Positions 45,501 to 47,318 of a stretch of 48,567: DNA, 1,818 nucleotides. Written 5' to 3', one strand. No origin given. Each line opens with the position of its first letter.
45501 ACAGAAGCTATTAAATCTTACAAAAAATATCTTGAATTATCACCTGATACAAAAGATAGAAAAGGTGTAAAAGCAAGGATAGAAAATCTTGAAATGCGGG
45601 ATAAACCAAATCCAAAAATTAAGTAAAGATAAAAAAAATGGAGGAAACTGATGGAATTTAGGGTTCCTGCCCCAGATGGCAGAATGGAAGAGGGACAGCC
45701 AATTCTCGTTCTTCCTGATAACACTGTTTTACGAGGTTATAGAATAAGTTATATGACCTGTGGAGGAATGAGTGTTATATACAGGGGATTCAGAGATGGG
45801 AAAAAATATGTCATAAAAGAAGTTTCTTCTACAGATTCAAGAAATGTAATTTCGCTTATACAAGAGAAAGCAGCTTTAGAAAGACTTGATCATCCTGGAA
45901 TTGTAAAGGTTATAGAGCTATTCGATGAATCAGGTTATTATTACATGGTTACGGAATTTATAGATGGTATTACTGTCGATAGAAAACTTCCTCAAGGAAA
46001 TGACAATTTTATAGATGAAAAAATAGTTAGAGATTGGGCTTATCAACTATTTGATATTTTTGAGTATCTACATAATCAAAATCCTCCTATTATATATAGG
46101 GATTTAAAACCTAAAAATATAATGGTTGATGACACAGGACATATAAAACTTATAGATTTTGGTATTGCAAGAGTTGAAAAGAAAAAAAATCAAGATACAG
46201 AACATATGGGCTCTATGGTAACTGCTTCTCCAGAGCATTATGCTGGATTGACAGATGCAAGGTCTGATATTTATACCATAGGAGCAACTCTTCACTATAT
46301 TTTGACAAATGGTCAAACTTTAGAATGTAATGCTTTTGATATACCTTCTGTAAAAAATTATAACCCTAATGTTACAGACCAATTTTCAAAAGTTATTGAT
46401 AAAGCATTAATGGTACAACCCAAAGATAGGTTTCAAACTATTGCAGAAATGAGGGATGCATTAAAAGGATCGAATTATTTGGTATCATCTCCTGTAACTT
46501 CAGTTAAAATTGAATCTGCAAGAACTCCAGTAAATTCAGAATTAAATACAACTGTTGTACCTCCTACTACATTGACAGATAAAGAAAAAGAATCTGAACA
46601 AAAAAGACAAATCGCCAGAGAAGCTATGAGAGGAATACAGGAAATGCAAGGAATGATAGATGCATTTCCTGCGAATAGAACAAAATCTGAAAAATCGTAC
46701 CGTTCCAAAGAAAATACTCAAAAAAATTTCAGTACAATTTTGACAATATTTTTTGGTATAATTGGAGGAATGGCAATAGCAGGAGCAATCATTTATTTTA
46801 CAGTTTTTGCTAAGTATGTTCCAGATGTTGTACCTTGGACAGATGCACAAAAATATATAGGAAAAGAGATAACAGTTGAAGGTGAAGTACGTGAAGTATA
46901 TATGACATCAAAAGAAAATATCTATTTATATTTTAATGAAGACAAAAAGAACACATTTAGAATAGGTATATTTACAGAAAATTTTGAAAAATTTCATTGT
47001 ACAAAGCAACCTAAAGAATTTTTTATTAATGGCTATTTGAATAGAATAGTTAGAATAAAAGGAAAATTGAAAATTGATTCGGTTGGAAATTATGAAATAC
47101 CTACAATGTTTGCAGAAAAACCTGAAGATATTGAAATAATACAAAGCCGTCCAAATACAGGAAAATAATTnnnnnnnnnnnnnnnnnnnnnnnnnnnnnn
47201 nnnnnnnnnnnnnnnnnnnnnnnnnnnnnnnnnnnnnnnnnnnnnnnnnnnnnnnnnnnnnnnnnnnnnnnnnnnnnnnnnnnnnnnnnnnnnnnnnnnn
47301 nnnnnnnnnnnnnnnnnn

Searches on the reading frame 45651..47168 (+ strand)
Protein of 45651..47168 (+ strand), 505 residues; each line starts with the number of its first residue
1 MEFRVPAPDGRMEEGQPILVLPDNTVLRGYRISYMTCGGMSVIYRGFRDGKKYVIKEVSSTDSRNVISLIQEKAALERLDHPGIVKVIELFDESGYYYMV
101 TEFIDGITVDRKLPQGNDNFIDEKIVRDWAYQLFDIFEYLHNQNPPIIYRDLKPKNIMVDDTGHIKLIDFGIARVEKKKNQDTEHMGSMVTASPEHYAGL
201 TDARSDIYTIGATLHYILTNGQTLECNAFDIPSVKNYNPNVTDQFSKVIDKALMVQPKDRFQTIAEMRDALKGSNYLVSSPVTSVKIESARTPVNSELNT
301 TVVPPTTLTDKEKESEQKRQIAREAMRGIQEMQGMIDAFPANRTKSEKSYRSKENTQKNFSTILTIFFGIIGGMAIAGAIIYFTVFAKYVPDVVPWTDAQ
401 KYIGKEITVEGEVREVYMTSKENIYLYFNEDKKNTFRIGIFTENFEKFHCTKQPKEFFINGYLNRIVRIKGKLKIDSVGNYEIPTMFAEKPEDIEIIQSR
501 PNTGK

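Call 76: find_encoding_contigs(protein=window:45651-47168:+, flank=10000, max_places=10)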
Protein window:45651-47168:+ (505 aa): 9 contigs read that carry it; 9 places shown.
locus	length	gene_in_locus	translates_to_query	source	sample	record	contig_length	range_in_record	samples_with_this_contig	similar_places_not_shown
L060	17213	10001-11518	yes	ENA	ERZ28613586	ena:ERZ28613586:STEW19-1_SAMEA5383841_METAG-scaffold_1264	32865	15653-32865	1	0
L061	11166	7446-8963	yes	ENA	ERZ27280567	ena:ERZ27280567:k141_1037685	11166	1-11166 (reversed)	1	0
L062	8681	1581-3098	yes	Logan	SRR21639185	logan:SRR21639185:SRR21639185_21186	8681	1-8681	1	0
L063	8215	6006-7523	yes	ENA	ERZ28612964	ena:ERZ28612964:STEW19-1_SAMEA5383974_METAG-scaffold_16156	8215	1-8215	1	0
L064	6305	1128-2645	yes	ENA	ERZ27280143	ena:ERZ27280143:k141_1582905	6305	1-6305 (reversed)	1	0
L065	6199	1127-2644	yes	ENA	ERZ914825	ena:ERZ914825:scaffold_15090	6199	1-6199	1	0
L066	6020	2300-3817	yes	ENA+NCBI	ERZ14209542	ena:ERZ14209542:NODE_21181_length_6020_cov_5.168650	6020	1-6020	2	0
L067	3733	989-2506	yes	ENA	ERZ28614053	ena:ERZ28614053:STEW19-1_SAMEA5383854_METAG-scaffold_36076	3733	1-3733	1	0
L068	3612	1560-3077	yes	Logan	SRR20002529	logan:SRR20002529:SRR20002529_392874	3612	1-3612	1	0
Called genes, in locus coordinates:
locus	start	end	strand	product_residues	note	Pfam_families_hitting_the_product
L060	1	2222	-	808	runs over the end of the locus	PF22019:GlgB_N, PF02922:CBM_48, PF00128:Alpha-amylase, PF02806:Alpha-amylase_C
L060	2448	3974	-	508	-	PF00342:PGI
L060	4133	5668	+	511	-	PF01590:GAF (faint), PF01966:HD, PF13487:HD_5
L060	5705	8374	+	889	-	PF00133:tRNA-synt_1, PF09334:tRNA-synt_1g, PF13603:tRNA-synt_1_2, PF09334:tRNA-synt_1g (weak), PF08264:Anticodon_1, PF10458:Val_tRNA-synt_C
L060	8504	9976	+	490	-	PF25062:ARM_TT21_N (faint), PF12895:ANAPC3 (faint), PF13424:TPR_12 (faint), PF14559:TPR_19 (faint), PF23914:TPR_CcmH_CycH (weak), PF13431:TPR_17 (weak), PF00515:TPR_1 (weak), PF13181:TPR_8 (weak), +8 more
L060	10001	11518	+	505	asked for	PF00069:Pkinase, PF01636:APH (faint), PF03109:ABC1 (faint), PF07714:PK_Tyr_Ser-Thr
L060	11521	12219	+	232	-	-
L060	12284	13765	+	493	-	PF13552:DUF4127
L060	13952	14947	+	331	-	PF01116:F_bP_aldolase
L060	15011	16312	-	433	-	-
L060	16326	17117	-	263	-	-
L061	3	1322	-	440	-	?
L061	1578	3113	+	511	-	PF01590:GAF (weak), PF01966:HD, PF13487:HD_5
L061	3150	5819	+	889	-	PF00133:tRNA-synt_1, PF09334:tRNA-synt_1g, PF13603:tRNA-synt_1_2, PF09334:tRNA-synt_1g (weak), PF08264:Anticodon_1, PF10458:Val_tRNA-synt_C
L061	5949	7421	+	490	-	PF25062:ARM_TT21_N (faint), PF12895:ANAPC3 (faint), PF13424:TPR_12 (faint), PF14559:TPR_19 (faint), PF23914:TPR_CcmH_CycH (weak), PF13431:TPR_17 (weak), PF00515:TPR_1 (weak), PF13181:TPR_8 (weak), +8 more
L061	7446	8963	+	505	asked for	PF00069:Pkinase, PF01636:APH (faint), PF03109:ABC1 (faint), PF07714:PK_Tyr_Ser-Thr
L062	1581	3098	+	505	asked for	PF00069:Pkinase, PF01636:APH (faint), PF03109:ABC1 (faint), PF07714:PK_Tyr_Ser-Thr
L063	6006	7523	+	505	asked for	PF00069:Pkinase, PF01636:APH (faint), PF03109:ABC1 (faint), PF07714:PK_Tyr_Ser-Thr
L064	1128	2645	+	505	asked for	PF00069:Pkinase, PF01636:APH (faint), PF03109:ABC1 (faint), PF07714:PK_Tyr_Ser-Thr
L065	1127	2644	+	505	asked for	PF00069:Pkinase, PF01636:APH (faint), PF03109:ABC1 (faint), PF07714:PK_Tyr_Ser-Thr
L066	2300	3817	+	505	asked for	PF00069:Pkinase, PF01636:APH (faint), PF03109:ABC1 (faint), PF07714:PK_Tyr_Ser-Thr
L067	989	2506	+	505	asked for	PF00069:Pkinase, PF01636:APH (faint), PF03109:ABC1 (faint), PF07714:PK_Tyr_Ser-Thr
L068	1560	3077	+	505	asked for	PF00069:Pkinase, PF01636:APH (faint), PF03109:ABC1 (faint), PF07714:PK_Tyr_Ser-Thr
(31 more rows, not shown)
